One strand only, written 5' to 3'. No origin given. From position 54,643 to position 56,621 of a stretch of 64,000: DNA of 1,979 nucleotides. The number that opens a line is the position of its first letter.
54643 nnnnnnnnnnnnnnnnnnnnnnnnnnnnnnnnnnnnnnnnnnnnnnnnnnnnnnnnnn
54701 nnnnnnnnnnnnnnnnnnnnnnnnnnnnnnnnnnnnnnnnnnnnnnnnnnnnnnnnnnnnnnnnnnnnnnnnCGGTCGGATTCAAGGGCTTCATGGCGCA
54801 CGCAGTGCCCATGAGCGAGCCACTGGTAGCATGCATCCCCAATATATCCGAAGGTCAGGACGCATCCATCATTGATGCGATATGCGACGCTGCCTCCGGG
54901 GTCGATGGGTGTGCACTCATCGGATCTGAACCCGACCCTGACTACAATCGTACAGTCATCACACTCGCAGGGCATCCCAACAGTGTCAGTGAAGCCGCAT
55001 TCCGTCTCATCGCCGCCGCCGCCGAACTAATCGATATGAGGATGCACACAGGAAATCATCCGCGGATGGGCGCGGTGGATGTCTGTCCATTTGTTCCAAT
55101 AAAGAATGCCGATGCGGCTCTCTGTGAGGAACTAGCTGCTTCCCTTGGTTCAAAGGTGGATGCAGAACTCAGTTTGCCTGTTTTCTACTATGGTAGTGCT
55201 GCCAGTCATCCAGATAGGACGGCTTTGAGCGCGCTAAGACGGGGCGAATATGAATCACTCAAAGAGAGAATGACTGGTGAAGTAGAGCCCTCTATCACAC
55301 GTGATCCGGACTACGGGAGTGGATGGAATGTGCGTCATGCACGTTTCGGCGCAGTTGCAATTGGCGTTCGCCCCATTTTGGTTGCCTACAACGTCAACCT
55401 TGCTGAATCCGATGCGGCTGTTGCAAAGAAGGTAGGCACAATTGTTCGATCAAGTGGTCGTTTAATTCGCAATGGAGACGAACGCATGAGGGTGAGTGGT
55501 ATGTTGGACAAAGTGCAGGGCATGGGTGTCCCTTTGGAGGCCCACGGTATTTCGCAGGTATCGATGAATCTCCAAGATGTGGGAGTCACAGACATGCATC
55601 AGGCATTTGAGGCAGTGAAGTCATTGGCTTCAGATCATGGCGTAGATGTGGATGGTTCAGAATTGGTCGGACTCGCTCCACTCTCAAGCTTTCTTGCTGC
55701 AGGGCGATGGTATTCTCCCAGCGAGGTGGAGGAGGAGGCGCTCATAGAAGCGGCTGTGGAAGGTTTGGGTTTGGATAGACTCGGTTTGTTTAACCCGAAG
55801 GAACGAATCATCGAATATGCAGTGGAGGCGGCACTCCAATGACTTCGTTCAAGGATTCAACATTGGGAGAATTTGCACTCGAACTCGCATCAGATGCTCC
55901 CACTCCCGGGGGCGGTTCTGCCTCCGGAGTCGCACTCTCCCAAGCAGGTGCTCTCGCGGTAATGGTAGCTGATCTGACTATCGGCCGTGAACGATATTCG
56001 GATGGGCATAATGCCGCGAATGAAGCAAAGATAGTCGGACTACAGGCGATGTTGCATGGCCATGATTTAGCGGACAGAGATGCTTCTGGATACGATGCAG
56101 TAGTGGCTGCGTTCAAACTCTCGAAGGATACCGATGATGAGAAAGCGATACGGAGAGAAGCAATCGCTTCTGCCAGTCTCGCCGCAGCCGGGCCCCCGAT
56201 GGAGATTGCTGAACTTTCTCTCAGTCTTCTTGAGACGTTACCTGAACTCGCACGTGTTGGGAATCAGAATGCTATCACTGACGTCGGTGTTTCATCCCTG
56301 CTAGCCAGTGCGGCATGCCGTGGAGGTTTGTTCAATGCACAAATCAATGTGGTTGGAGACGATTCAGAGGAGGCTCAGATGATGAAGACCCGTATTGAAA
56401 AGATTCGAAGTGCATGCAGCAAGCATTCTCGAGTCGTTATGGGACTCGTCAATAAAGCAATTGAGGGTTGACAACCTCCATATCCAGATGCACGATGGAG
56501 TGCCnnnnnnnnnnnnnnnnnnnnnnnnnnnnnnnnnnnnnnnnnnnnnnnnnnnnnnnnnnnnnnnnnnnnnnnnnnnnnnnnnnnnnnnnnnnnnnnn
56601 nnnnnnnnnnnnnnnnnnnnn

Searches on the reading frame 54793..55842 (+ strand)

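Call 70: search_protein_families(library=pfam, proteins=[window:54793-55842:+], max_evalue=0.0001)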
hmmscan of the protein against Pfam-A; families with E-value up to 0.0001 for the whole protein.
window:54793-55842:+ (349 aa): 2 families
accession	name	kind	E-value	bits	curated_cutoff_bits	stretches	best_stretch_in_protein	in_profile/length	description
PF07837.17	FTCD_N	-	7.1e-59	198.9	27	1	11-193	1-176/176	Formiminotransferase domain, N-terminal subdomain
PF02971.19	FTCD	-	3.3e-39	134.5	24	1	195-342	1-145/145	Formiminotransferase domain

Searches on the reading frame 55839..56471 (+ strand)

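Call 70: search_protein_families(library=pfam, proteins=[window:55839-56471:+], max_evalue=0.0001)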
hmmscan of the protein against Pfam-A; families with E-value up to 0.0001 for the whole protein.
window:55839-56471:+ (210 aa): 1 family
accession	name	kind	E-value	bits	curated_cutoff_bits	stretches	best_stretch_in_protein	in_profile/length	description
PF04961.17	FTCD_C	-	1.3e-44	152.5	24.5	1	8-187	1-181/182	Formiminotransferase-cyclodeaminase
